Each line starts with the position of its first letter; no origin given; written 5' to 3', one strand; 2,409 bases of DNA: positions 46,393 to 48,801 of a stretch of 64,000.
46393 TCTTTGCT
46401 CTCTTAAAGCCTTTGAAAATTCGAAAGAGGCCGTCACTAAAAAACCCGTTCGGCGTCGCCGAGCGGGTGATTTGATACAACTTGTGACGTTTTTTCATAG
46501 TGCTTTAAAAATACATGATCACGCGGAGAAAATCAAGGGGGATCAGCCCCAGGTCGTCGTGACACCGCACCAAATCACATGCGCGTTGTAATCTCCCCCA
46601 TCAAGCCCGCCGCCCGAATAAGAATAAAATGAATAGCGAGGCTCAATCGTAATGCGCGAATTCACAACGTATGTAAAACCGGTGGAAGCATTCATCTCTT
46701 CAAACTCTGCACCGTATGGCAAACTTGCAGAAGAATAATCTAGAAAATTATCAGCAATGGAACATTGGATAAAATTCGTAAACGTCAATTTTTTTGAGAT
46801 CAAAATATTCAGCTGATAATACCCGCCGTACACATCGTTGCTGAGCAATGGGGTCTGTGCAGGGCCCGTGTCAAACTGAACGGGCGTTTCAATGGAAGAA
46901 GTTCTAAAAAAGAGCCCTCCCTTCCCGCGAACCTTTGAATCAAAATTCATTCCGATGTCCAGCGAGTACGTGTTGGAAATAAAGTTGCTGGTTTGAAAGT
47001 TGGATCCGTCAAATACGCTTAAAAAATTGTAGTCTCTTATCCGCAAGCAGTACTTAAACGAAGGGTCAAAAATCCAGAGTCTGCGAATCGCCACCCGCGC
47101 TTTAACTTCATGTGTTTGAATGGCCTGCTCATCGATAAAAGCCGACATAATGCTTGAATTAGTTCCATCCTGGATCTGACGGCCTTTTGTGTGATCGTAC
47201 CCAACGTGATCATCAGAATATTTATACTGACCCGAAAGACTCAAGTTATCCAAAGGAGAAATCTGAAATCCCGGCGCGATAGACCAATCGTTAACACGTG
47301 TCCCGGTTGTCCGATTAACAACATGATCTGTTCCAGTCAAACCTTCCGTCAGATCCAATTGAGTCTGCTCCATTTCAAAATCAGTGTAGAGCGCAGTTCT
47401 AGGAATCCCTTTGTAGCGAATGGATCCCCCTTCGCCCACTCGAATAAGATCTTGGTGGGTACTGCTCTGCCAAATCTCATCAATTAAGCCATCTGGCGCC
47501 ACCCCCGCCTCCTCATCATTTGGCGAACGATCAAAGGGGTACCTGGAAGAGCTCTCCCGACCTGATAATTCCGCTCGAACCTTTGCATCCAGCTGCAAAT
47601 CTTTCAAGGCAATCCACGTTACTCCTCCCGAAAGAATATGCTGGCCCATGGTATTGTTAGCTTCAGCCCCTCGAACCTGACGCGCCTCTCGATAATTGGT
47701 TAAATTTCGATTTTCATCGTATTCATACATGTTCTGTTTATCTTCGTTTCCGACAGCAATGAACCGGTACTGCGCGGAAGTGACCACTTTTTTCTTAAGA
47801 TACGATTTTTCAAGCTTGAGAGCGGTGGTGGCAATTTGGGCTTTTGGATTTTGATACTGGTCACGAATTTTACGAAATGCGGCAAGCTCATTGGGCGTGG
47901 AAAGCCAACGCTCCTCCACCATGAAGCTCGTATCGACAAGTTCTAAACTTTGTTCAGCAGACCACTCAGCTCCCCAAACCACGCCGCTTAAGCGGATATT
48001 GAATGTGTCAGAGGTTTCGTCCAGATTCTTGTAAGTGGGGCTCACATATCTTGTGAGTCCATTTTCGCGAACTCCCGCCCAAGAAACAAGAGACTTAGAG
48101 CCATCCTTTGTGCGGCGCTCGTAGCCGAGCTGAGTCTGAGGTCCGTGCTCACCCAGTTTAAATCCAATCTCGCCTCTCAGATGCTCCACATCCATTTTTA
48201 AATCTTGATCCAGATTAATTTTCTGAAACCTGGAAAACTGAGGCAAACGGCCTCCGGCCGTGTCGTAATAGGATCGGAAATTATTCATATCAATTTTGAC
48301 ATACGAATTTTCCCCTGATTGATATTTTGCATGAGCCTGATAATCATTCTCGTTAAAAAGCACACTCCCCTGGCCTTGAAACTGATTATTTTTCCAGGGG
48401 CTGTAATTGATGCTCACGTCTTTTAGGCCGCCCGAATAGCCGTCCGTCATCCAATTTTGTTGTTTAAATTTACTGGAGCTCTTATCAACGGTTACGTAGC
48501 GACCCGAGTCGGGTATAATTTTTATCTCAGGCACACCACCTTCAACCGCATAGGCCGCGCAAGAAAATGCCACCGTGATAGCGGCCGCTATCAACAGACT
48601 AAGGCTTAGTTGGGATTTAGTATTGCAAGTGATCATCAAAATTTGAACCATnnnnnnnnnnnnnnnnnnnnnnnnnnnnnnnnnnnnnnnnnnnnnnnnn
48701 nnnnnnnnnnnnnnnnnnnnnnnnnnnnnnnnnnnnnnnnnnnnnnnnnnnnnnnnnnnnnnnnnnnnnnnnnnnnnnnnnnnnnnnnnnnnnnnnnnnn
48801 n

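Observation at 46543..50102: Putative porin-cytochrome conduit (MtrAB/MtoAB/PioAB-like) for extracellular electron transfer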

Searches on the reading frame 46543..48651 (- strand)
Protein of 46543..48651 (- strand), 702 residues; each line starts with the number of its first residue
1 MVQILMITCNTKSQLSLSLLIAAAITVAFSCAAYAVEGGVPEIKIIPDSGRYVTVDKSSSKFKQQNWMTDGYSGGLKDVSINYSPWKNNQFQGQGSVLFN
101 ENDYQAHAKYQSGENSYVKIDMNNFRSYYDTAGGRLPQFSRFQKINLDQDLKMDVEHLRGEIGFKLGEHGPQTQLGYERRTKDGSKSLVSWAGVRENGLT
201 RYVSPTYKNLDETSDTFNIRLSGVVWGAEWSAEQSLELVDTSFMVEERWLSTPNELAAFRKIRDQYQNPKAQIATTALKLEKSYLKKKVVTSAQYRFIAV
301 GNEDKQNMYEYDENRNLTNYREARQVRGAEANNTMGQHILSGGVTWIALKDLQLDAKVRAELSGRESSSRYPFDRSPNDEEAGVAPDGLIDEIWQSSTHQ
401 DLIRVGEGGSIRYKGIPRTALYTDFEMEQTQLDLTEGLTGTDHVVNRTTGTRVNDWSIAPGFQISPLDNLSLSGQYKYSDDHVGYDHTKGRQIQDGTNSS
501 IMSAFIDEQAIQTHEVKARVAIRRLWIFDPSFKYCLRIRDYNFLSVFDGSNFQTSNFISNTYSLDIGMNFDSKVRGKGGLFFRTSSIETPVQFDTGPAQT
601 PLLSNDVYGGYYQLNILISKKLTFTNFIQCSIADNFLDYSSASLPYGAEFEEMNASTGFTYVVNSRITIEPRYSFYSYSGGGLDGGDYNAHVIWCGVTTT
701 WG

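Call 3: search_protein_families(library=pfam, proteins=[window:46543-48651:-], max_evalue=1)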
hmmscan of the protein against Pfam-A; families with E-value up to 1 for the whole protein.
window:46543-48651:- (702 aa): 1 family
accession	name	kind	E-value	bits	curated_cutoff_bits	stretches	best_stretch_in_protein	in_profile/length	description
PF13505.12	OMP_b-brl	-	0.022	15.4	28.7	1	411-494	82-168/175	Outer membrane protein beta-barrel domain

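Call 4: search_protein_families(library=ncbifam, proteins=[window:46543-48651:-], max_evalue=1)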
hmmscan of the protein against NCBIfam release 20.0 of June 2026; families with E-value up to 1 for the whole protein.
window:46543-48651:- (702 aa): 0 families

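Call 6: find_homologous_proteins(query=window:46543-48651:-)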
Query window:46543-48651:- (702 aa): 5 proteins with E <= 0.001 among 8000 candidates.
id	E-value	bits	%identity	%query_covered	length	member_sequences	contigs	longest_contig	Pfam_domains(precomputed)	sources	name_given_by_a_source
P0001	3.2e-87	311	31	99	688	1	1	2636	-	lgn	-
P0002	2.0e-70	256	29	94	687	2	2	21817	-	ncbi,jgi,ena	-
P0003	1.4e-9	55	23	97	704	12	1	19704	-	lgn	-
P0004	4.4e-6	43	27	23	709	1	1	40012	-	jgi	jgi:hypothetical protein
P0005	1.2e-5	42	24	30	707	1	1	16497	-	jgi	jgi:hypothetical protein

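Call 8: search_solved_structures(query=window:46543-48651:-, max_evalue=10)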
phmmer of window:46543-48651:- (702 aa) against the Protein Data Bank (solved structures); distinct sequences matched with E-value up to 10: 0.

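Call 10: find_encoding_contigs(protein=P0002, flank=8000, max_places=3)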
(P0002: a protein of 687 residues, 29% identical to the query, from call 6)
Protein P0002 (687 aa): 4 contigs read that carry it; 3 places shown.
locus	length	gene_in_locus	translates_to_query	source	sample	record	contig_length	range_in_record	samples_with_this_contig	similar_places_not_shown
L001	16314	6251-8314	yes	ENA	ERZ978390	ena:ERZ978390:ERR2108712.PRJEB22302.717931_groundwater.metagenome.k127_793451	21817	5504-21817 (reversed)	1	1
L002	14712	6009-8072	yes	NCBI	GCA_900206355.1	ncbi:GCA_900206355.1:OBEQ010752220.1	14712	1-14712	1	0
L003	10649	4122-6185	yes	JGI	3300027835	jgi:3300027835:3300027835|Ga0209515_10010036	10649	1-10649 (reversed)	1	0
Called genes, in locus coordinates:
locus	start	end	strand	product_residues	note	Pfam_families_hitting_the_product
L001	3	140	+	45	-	?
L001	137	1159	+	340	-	PF15731:MqsA_antitoxin, PF13560:HTH_31 (weak), PF13274:SocA_Panacea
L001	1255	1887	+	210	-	-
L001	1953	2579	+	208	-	-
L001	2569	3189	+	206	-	-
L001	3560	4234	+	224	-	PF00027:cNMP_binding, PF13545:HTH_Crp_2, PF25213:HVO_A0261_N (weak), PF00325:Crp (weak)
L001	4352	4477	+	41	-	-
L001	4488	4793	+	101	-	-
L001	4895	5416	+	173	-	PF27139:Aq_1264_TM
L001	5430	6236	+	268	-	PF22678:Cytochrom_c_NrfB-like (faint), PF14522:Cytochrome_C7 (faint), PF14537:Cytochrom_c3_2 (faint), PF09699:Paired_CXXCH_1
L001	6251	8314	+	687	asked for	-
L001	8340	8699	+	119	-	-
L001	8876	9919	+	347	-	-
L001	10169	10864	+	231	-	PF06057:VirJ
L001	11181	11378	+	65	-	-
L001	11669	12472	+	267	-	PF13557:Phenol_MetA_deg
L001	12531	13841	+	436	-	PF13231:PMT_2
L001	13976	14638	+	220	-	PF08242:Methyltransf_12 (faint)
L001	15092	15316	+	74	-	-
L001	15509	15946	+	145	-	-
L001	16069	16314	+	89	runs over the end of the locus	-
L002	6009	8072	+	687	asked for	-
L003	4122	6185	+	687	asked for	-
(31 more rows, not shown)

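Call 11: find_encoding_contigs(protein=P0003, flank=8000, max_places=3)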
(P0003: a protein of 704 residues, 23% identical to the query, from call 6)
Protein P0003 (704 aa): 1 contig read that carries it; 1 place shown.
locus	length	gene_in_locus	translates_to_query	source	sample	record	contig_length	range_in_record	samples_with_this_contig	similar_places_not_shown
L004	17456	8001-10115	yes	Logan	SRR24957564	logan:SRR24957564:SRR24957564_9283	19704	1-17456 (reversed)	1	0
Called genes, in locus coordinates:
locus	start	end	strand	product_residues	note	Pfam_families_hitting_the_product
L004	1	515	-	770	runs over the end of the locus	PF00708:Acylphosphatase, PF07503:zf-HYPF, PF01300:Sua5_yciO_yrdC, PF17788:HypF_C, PF22521:HypF_C_2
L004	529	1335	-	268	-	PF02492:cobW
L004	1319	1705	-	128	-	PF01155:HypA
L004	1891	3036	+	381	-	PF01058:Oxidored_q6, PF14720:NiFe_hyd_SSU_C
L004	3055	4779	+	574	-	PF27537:HoxH (weak), PF00374:NiFeSe_Hases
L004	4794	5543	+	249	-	PF01292:Ni_hydr_CYTB, PF14358:DUF4405 (weak)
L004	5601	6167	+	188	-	PF01750:HycI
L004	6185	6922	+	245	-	-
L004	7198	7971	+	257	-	PF14522:Cytochrome_C7 (faint), PF14537:Cytochrom_c3_2 (faint), PF22113:Mtrc-MtrF_II-IV_dom (faint), PF09699:Paired_CXXCH_1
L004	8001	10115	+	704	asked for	-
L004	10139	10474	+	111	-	PF13442:Cytochrome_CBB3, PF00034:Cytochrom_C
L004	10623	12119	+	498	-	PF03264:Cytochrom_NNT, PF14522:Cytochrome_C7 (faint), PF14537:Cytochrom_c3_2 (weak)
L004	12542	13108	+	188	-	PF01872:RibD_C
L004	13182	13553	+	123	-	PF13630:SdpI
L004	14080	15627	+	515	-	PF10101:DUF2339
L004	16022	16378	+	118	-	-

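Call 12: find_encoding_contigs(protein=P0004, flank=8000, max_places=2)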
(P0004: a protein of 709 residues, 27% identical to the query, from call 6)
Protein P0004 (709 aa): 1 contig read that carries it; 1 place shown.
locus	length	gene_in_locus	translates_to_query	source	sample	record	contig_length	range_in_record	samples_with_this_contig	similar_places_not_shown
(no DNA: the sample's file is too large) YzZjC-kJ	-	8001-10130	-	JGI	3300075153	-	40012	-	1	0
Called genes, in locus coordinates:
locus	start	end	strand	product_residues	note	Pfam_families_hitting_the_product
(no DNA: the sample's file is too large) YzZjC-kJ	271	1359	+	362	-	PF05201:GlutR_N, PF01488:Shikimate_DH, PF03807:F420_oxidored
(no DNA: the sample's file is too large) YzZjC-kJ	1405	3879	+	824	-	PF14522:Cytochrome_C7 (faint), PF09699:Paired_CXXCH_1 (faint), PF13442:Cytochrome_CBB3 (faint), PF22113:Mtrc-MtrF_II-IV_dom (weak)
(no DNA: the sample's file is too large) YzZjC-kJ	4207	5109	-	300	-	PF23357:DUF7088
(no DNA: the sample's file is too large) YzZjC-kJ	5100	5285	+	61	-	-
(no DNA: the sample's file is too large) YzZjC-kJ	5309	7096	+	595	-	PF09699:Paired_CXXCH_1 (faint), PF14522:Cytochrome_C7 (faint), PF14537:Cytochrom_c3_2 (faint), PF22113:Mtrc-MtrF_II-IV_dom (faint), PF13435:Cytochrome_C554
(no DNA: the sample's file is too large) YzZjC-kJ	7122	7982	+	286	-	PF14537:Cytochrom_c3_2 (faint), PF14522:Cytochrome_C7 (faint), PF22113:Mtrc-MtrF_II-IV_dom (faint), PF09699:Paired_CXXCH_1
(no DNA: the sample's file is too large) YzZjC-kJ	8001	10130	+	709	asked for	-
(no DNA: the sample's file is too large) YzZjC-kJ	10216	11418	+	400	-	-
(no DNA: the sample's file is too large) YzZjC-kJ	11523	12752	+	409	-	PF05140:ResB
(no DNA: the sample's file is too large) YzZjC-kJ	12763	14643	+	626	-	PF01578:Cytochrom_C_asm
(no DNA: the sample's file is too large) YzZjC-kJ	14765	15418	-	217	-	-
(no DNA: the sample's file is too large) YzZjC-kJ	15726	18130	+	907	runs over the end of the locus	PF09136:Glucodextran_B (faint), PF18998:Flg_new_2 (weak), PF17957:Big_7 (weak)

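Call 13: find_encoding_contigs(protein=P0005, flank=8000, max_places=2)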
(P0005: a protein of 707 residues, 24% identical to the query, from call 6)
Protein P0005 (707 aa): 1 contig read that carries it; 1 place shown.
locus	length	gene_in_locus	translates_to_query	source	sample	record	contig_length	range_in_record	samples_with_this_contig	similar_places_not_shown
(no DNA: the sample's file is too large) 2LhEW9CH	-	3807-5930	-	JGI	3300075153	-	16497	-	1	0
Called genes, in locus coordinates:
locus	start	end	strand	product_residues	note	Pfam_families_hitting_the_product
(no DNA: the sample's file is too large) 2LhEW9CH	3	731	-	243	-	?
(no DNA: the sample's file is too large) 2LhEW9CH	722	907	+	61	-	-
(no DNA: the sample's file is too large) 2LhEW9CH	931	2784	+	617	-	PF22113:Mtrc-MtrF_II-IV_dom (faint), PF09699:Paired_CXXCH_1 (faint), PF13435:Cytochrome_C554, PF14522:Cytochrome_C7 (faint), PF14537:Cytochrom_c3_2 (faint)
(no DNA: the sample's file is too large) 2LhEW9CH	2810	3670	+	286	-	PF14537:Cytochrom_c3_2 (faint), PF14522:Cytochrome_C7 (faint), PF22113:Mtrc-MtrF_II-IV_dom (faint), PF13435:Cytochrome_C554 (faint), PF09699:Paired_CXXCH_1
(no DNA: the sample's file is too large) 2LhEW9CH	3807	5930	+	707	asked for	-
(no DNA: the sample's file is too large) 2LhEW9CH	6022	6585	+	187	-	PF01797:Y1_Tnp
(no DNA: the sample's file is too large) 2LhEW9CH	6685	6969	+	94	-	-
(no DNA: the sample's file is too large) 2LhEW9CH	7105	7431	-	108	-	-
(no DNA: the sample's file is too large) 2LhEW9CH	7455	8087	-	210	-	-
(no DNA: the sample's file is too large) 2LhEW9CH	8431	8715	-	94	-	-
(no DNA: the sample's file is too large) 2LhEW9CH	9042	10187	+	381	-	-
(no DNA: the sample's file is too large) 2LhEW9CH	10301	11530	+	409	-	PF05140:ResB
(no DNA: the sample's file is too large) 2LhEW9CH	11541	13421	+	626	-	PF01578:Cytochrom_C_asm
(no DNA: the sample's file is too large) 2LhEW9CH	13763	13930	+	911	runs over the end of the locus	?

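Call 15: find_homologous_proteins(query=A1)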
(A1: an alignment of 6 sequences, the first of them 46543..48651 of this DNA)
Query A1 (6 sequences) (702 aa, profile of the alignment): 5 proteins with E <= 0.001 among 8000 candidates.
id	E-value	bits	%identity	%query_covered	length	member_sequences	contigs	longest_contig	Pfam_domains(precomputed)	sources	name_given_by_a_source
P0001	0.0e+0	1015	31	99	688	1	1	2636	-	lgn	-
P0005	0.0e+0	1013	24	30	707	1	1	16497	-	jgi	jgi:hypothetical protein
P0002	0.0e+0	1011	29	94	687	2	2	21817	-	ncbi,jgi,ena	-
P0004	6.0e-298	1008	27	23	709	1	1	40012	-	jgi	jgi:hypothetical protein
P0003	3.0e-282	956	23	97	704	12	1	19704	-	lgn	-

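Call 16: search_solved_structures(query=A1, max_evalue=10, show_alignments=2)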
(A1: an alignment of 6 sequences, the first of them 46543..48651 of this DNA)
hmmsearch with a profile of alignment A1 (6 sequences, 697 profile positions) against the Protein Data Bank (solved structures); distinct sequences matched with E-value up to 10: 0.

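Call 29: find_related_loci(query=window:46543-48651:-, collection=genome_contigs, flank=8000)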
Query window:46543-48651:- (702 aa) in genome_contigs; peptide patterns used: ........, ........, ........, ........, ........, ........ (x = any residue, [..] = any of these).
18 stretches matched a pattern, but none encodes a relative of the query by tblastn (E <= 1e-3).

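Call 31: predict_structure(alignment_id=A1)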
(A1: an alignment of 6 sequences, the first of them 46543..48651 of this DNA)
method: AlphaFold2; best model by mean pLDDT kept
length: 702 residues; sequences in the alignment: 6
mean_pLDDT: 71.1   pTM: 0.63
mean pLDDT of the five models: 71.1, 65.2, 62.8, 61.4, 54.0
residues with pLDDT >= 90: 146; 70-90: 280; 50-70: 131; < 50: 145
segments of 3 or more residues with pLDDT < 50: 1-38, 130-146, 191-202, 252-259, 319-326, 373-391, 489-505, 547-549, 591-600, 637-647
pLDDT, mean of each block of 10 residues (from residue 1): 26 37 38 43 72 79 65 72 77 79 80 87 71 34 45 84 83 93 74 40 63 94 87 94 71 45 71 93 73 92 65 57 46 87 80 89 85 46 40 68 92 85 93 73 59 89 88 92 65 37 51 89 76 86 57 71 83 85 74 40 74 89 92 61 45 91 82 89 70 77 56
secondary structure, 60 per line:
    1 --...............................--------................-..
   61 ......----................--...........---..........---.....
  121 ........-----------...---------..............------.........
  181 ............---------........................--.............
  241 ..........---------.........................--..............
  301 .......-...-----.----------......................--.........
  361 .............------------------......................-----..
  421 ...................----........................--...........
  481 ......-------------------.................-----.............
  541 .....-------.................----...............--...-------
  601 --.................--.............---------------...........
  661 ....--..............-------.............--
elements in order (helices of 4 or more, strands of 3 or more residues): H3-33 E42-57 H59-66 E71-86 E89-99 E103-112 E116-128 E152-165 E172-192 E202-225 E228-250 E260-284 E287-307 E309-311 E328-349 E352-373 E392-413 E419-439 E444-467 E470-486 E506-522 E528-545 E553-569 E574-588 E603-619 E622-634 E650-664 E667-680 E688-700

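Call 34: fold_search(model_id=the predicted structure, library=pdb)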
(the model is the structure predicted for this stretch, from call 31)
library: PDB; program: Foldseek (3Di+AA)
matches with E <= 10: 814; with E <= 0.001: 195
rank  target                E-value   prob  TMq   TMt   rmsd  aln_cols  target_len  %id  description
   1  6r2q_B                5.6e-11  1.00  0.60  0.64   7.9       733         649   13  Structure of the Mtr complex (released 2020-04-22)
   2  5fp1                  1.2e-08  1.00  0.40  0.40  14.9       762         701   10  Crystal structure of the siderophore receptor PiuA from Acinetobacter baumannii (released 2016-05-11)
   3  6bpm_A                1.8e-08  1.00  0.41  0.41  12.8       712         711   12  The crystal structure of the Ferric-Catecholate import receptor Fiu from K12 E. coli: Closed form (C21) (released 2018-11-28)
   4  9a3c_MODEL_1_A        2.2e-08  1.00  0.40  0.38  16.3       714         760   10  Model of E. coli Fiu by in-cell photo-crosslinking MS and deep learning (released 2023-02-24)
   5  3ddr_A                6.2e-08  1.00  0.37  0.35  12.6       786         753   11  Structure of the Serratia marcescens hemophore receptor HasR-Ile671Gly mutant in complex with its hemophore HasA and h (released 2009-01-20)
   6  8p98_A                6.5e-08  1.00  0.37  0.41  12.8       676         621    8  BtuB3G3 bound to cyanocobalamin with ordered EL8 (released 2023-08-16)
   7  2o5p_B                6.5e-08  1.00  0.32  0.30  18.3       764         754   11  Crystal structure of the full length ferric pyoverdine outer membrane receptor FpvA of Pseudomonas aeruginosa in its a (released 2007-10-30)
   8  2o5p_A                6.8e-08  1.00  0.34  0.32  17.6       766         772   10  Crystal structure of the full length ferric pyoverdine outer membrane receptor FpvA of Pseudomonas aeruginosa in its a (released 2007-10-30)
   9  5odw_B                1.0e-07  1.00  0.34  0.33  16.4       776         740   10  Structure of the FpvAI-pyocin S2 complex (released 2017-11-08)
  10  5odw_A                1.8e-07  1.00  0.31  0.29  17.5       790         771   10  Structure of the FpvAI-pyocin S2 complex (released 2017-11-08)
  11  6z8r_B                2.7e-07  1.00  0.36  0.38  11.8       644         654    9  Copper transporter OprC (released 2021-06-09)
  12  3csl_A                2.7e-07  1.00  0.37  0.35  12.8       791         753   10  Structure of the Serratia marcescens hemophore receptor HasR in complex with its hemophore HasA and heme (released 2009-01-20)
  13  8p97_A                2.8e-07  1.00  0.36  0.39  12.7       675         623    8  BtuB3G3 bound to cyanocobalamin with disordered EL8 (released 2023-08-16)
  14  4epa                  3.4e-07  1.00  0.41  0.45  12.0       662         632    7  The crystal structure of the ferric yersiniabactin uptake receptor FyuA from Yersinia pestis (released 2012-06-20)
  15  9ex3_A                3.9e-07  1.00  0.37  0.38  13.2       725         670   10  Ferric-mycobactin receptor (FemA) in complex with dihydroaeruginoic acid (released 2025-02-26)
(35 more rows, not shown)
